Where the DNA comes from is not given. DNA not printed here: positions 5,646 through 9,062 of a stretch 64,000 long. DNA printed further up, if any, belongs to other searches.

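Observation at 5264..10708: Second hydrogenase locus with a NuoF::GltD fusion subunit (putative NADPH-linked multimeric [FeFe]-hydrogenase)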

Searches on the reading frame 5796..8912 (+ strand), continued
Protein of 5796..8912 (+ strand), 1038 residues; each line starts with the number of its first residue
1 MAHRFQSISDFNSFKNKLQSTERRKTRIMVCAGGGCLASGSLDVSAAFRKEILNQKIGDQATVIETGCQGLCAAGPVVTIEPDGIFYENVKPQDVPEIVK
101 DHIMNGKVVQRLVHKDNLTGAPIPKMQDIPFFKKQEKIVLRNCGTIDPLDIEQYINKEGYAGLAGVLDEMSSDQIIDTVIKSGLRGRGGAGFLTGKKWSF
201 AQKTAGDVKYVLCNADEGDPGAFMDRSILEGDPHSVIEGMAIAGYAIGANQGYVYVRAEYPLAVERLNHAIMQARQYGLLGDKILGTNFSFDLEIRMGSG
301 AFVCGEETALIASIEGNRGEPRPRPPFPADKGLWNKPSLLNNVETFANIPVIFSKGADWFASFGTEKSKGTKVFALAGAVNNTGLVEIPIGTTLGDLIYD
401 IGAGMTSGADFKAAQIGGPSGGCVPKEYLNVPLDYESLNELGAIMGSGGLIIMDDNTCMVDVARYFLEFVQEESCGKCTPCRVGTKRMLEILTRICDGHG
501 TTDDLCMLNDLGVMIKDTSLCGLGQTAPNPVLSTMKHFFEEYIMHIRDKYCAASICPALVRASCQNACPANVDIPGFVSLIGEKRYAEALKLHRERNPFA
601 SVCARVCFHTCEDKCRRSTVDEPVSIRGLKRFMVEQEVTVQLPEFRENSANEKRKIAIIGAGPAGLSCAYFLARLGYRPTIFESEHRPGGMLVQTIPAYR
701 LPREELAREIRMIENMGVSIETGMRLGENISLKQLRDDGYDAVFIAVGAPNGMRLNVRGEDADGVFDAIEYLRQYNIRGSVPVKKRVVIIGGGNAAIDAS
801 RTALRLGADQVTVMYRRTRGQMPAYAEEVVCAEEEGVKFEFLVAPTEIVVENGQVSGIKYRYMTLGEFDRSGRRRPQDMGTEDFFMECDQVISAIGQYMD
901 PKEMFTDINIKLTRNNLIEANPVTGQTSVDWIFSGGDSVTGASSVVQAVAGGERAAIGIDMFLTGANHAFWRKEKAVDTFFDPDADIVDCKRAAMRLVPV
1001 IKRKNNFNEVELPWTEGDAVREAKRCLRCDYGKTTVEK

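Call 20: find_encoding_contigs(protein=P0001, flank=6000, max_places=3)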
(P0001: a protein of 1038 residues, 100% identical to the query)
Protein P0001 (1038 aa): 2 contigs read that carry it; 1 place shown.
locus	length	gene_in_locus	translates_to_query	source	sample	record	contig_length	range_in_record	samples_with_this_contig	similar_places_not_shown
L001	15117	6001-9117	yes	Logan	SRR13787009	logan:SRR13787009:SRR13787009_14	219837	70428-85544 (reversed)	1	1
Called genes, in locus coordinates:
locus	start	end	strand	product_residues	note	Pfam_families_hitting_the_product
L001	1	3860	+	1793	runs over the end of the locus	-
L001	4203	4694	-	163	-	PF01242:PTPS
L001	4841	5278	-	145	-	PF01475:FUR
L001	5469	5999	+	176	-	PF01257:2Fe-2S_thioredx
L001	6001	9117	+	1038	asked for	PF01257:2Fe-2S_thioredx, PF01512:Complex1_51K, PF10531:SLBB (weak), PF10589:NADH_4Fe-4S, PF14691:Fer4_20, PF01266:DAO (weak), PF07992:Pyr_redox_2, PF13450:NAD_binding_8, +4 more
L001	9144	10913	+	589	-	PF00111:Fer2 (weak), PF13510:Fer2_4, PF10588:NADH-G_4Fe-4S_3, PF12838:Fer4_7, PF22117:Fer4_Nqo3 (weak), PF02906:Fe_hyd_lg_C, PF02256:Fe_hyd_SSU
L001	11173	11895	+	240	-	PF13852:DUF4197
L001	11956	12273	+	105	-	PF00893:Multi_Drug_Res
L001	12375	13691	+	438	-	PF02321:OEP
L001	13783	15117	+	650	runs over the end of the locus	PF19335:HMBD, PF25919:BSH_CusB, PF25973:BSH_CzcB, PF25869:3HB_CusB (weak), PF25944:Beta-barrel_RND (weak), PF25954:Beta-barrel_RND_2, PF19335:HMBD, PF11827:DUF3347, +1 more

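Call 25: find_related_loci(query=window:5796-8912:+, collection=genome_contigs, flank=8000)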
Query window:5796-8912:+ (1038 aa) in genome_contigs; peptide patterns used: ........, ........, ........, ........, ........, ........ (x = any residue, [..] = any of these).
117 stretches matched a pattern; 93 encode a relative of the query (tblastn E <= 1e-3); the best 80 are kept; 80 distinct loci.
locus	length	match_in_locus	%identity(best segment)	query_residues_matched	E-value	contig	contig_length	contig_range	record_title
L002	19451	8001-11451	86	1-1038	0e+0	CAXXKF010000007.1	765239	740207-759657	MAG: Candidatus Auribacterota bacterium isolate 3f4a19dc-99c9-43a0-a9f8-0f63e283074a genome assembly, contig: contig_7,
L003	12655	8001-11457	66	5-1033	0e+0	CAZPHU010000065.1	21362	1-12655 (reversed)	MAG TPA_asm: uncultured Fibrobacterota bacterium isolate SRP252850_co1_331 genome assembly, contig: NODE_4429_length_213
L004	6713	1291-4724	66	1-1035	0e+0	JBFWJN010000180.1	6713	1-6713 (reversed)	MAG: Kiritimatiellales bacterium isolate CA_2019_NHSR_2 NODE_23545_length_6713_cov_3.380504_NHSR, whole genome shotgun s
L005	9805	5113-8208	65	1-1035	0e+0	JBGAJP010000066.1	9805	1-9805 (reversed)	MAG: Pontiellaceae bacterium isolate MAG_AAO_H125.17 AAOH125-17_opera_contig_11771, whole genome shotgun sequence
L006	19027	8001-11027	66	25-1032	0e+0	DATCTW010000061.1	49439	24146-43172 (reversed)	MAG TPA_asm: Ignavibacteria bacterium isolate SMAG_U7341 k141_118852, whole genome shotgun sequence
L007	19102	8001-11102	65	4-1033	0e+0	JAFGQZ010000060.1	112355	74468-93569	MAG: Bacteroidales bacterium isolate Zod_Metabat.800 k87_7356782, whole genome shotgun sequence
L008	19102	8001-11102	63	3-1033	0e+0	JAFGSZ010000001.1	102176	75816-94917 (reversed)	MAG: Bacteroidales bacterium isolate Zod_Metabat.943 k87_46196, whole genome shotgun sequence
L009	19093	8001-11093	64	4-1034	0e+0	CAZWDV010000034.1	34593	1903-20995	MAG TPA_asm: uncultured Sediminispirochaeta sp. isolate binchicken_co8_71 genome assembly, contig: NODE_1468_length_3459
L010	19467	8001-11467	64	5-1037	0e+0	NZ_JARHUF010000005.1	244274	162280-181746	Vibrio sp. CAU 1672 contig5, whole genome shotgun sequence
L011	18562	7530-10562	65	24-1036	0e+0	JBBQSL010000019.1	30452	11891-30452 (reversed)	MAG: Kiritimatiellales bacterium isolate Co_metawrap_1747 Cmw_1747_k141_7991040_length_30452_cov_9.9988, whole genome sh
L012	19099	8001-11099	63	3-1033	0e+0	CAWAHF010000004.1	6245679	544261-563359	MAG: uncultured Bacteroidales bacterium isolate MFD02416.bin.1.317 genome assembly, contig: contig_49773, whole genome s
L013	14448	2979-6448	67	5-1035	0e+0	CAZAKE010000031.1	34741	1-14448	MAG TPA_asm: uncultured Spirochaetales bacterium isolate binchicken_co8_353 genome assembly, contig: NODE_1451_length_34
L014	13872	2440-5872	62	5-1038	0e+0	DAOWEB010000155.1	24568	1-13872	MAG TPA_asm: Spirochaetaceae bacterium isolate CSMAG_1928 CSMAG_1928_k141_5671250_length_24568_cov_11.0000, whole genome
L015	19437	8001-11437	64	5-1033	0e+0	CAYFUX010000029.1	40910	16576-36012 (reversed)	MAG TPA_asm: uncultured Spirochaetaceae bacterium isolate ERP107533_co1_111 genome assembly, contig: NODE_344_length_409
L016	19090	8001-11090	64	4-1035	0e+0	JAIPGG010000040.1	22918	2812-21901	MAG: Spirochaetales bacterium isolate Tobar15.5-16.5m-G27 Tobar15-5-16-5m-C1431, whole genome shotgun sequence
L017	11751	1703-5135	62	4-1038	0e+0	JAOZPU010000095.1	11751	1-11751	MAG: Spirochaetia bacterium isolate GMC4.metabat2.27 GMC4_7560_length_11751_cov_10.588834, whole genome shotgun sequence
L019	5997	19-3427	64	13-1038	0e+0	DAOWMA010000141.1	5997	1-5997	MAG TPA_asm: Spirochaetaceae bacterium isolate CSMAG_2990 CSMAG_2990_k141_484071_length_5997_cov_238.0159, whole genome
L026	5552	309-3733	64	4-1038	0e+0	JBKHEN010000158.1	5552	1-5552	MAG: Spirochaetaceae bacterium isolate D1M05_16 NODE_14456_length_5552_cov_50.183919, whole genome shotgun sequence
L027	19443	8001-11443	64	5-1038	0e+0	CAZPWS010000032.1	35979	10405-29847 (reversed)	MAG TPA_asm: uncultured Fibrobacterota bacterium isolate binchicken_co286_161 genome assembly, contig: NODE_1605_length_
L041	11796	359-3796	62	5-1038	0e+0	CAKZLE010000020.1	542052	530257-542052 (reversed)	MAG TPA_asm: uncultured Spirochaetia bacterium isolate ERR2094169_bin.57_CONCOCT_v1.1_MAG genome assembly, contig: ERZ65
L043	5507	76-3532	77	1-1038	0e+0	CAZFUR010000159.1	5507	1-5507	MAG TPA_asm: uncultured bacterium isolate binchicken_co67_270 genome assembly, contig: NODE_17818_length_5507_cov_4.0819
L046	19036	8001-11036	61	28-1038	0e+0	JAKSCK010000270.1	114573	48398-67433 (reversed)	MAG: Spirochaetales bacterium isolate MAG.283 k141_6482139, whole genome shotgun sequence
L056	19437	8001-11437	63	5-1038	0e+0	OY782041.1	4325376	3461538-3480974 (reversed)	MAG: Spirochaetia bacterium isolate d8b3d310-4ac7-4817-9bde-c02243007ba8 genome assembly, chromosome: 1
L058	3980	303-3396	69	8-1038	0e+0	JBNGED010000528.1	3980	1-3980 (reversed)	MAG: Sediminispirochaetaceae bacterium isolate E05-066 bin51.fa-528, whole genome shotgun sequence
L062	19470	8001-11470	64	5-1038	0e+0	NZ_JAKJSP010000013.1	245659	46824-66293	Photobacterium sagamiensis strain JAMM2327 JAMM2327_scaffold_2, whole genome shotgun sequence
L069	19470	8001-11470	64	5-1038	0e+0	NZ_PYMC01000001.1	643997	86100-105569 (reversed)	Photobacterium lipolyticum strain DSM 16190 CFSAN065514_1, whole genome shotgun sequence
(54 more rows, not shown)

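Call 80: search_protein_families(library=pfam, proteins=[L069:31-1668:+, L069:2355-3878:+, L069:4170-5084:+, L069:5171-5887:-, L069:5868-6623:-, L069:6598-7635:-, L069:13449-16391:-, L069:16494-17552:+, L069:17679-18707:+], max_evalue=0.000001)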
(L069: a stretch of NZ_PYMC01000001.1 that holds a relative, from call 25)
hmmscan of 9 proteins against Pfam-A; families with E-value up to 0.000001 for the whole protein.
L069:31-1668:+ (545 aa): 2 families
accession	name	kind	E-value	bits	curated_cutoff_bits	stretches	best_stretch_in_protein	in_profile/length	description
PF00873.25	ACR_tran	-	1.1e-68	232.4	28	1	21-526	513-1020/1021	AcrB/AcrD/AcrF family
PF03176.21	MMPL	-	4.3e-07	29.6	20.5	1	325-525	91-301/333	MMPL family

L069:2355-3878:+ (507 aa): 1 family
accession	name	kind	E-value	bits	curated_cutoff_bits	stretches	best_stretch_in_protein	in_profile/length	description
PF00128.31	Alpha-amylase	-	6.9e-21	75.4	22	1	55-395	28-357/446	Alpha amylase, catalytic domain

L069:4170-5084:+ (304 aa): 6 families
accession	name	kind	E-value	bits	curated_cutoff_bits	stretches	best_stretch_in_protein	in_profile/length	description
PF07478.18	Dala_Dala_lig_C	-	6.5e-56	189.5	24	1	101-295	1-203/204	D-ala D-ala ligase C-terminus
PF01820.27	Dala_Dala_lig_N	-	5.6e-18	66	34.6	2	52-84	89-121/121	D-ala D-ala ligase N-terminus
PF02786.22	CPSase_L_D2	-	1e-08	35.4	19.8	1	99-266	6-178/211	Carbamoyl-phosphate synthase L chain, ATP binding domain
PF02655.19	ATP-grasp_3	-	1.6e-08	35.2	23.2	1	95-266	4-155/160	ATP-grasp domain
PF13535.11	ATP-grasp_4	-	6.9e-08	32.7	27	1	132-267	2-151/160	ATP-grasp domain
PF08443.16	RimK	-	3.1e-07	30.6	21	1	95-272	4-171/188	RimK-like ATP-grasp domain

L069:5171-5887:- (238 aa): 1 family
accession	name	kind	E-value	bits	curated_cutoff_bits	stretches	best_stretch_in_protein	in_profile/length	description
PF00005.33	ABC_tran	-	4e-28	99.2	25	1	20-152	2-136/137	ABC transporter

L069:5868-6623:- (251 aa): 1 family
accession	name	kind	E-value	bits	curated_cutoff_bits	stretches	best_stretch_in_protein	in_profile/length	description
PF00528.27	BPD_transp_1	-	2.4e-17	63.7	26.4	1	77-230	1-162/184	Binding-protein-dependent transport system inner membrane component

L069:6598-7635:- (345 aa): 2 families
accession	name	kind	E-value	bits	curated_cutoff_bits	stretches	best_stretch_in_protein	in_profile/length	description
PF02621.19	VitK2_biosynth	-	1.1e-09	38.6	26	1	87-292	28-220/252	Menaquinone biosynthesis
PF12974.12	Phosphonate-bd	-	6.7e-08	32.6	27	1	81-224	30-178/242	ABC transporter, phosphonate, periplasmic substrate-binding protein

L069:13449-16391:- (980 aa): 1 family
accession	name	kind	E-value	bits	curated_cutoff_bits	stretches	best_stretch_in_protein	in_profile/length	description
PF17389.8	Bac_rhamnosid6H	-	3.5e-07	30.3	24.5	1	410-528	144-243/339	Bacterial alpha-L-rhamnosidase 6 hairpin glycosidase domain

L069:16494-17552:+ (352 aa): 2 families
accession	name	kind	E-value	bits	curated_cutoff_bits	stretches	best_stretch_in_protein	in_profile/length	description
PF00126.33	HTH_1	-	4.6e-19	68.6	26.6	1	51-107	4-60/60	Bacterial regulatory helix-turn-helix protein, lysR family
PF03466.25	LysR_substrate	-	1.5e-07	31.4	28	1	132-328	2-190/209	LysR substrate binding domain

L069:17679-18707:+ (342 aa): 2 families
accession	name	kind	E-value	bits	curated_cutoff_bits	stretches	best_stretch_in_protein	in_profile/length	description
PF13437.12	HlyD_3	-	6.5e-10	40.1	22.2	1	221-300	1-82/106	HlyD family secretion protein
PF16576.10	HlyD_D23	-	3.5e-07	30.1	30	0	169-294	60-184/214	Barrel-sandwich domain of CusB or HlyD membrane-fusion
